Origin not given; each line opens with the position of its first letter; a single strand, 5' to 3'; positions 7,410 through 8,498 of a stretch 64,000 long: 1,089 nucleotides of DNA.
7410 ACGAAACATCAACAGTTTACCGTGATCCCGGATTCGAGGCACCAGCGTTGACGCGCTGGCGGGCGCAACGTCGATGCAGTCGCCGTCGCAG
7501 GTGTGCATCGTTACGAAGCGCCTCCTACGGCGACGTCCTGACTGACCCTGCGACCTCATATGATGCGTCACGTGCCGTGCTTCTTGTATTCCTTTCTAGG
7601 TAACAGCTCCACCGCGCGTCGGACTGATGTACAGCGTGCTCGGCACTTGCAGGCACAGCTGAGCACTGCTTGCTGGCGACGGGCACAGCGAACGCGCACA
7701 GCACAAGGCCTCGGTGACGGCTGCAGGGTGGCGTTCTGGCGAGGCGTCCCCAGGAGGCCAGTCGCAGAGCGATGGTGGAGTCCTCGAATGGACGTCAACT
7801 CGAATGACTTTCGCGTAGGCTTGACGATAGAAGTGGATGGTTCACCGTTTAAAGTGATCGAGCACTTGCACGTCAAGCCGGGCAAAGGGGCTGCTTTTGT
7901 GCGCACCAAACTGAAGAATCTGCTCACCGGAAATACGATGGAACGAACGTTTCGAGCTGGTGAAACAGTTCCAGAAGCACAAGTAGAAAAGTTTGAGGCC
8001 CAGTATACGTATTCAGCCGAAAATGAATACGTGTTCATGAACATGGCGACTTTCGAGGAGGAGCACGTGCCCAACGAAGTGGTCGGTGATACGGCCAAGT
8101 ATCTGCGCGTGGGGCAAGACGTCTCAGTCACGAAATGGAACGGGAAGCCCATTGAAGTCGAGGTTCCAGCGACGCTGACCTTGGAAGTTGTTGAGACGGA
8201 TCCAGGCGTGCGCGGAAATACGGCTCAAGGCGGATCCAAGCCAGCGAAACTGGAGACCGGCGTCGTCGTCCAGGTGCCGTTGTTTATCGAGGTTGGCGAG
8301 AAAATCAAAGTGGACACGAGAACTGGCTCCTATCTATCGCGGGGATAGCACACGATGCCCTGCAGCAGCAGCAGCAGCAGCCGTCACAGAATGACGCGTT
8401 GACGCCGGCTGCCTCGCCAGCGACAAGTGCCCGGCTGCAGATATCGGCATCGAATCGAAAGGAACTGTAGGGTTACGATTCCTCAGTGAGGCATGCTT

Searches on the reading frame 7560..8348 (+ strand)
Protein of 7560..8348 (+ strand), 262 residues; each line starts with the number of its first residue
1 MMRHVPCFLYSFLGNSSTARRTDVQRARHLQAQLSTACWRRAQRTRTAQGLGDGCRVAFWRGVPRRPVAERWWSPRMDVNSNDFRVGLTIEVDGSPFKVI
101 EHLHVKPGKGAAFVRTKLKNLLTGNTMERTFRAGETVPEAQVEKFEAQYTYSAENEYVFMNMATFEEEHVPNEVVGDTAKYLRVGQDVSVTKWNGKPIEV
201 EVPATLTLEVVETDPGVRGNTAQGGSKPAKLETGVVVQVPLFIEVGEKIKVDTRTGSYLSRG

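Call 30: search_protein_families(library=pfam, proteins=[window:7560-8348:+], max_evalue=0.01)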
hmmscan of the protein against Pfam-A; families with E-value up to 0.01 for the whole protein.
window:7560-8348:+ (262 aa): 3 families
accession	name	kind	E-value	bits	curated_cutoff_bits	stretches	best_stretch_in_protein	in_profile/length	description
PF09285.17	Elong-fact-P_C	-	2.6e-28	97.9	25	1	207-261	2-56/56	Elongation factor P, C-terminal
PF08207.18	EFP_N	-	2.8e-26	91.7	23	1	81-137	2-58/58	Elongation factor P (EF-P) KOW-like domain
PF01132.26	EFP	-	7.1e-17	61.6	27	1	146-198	2-54/54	Elongation factor P (EF-P) OB domain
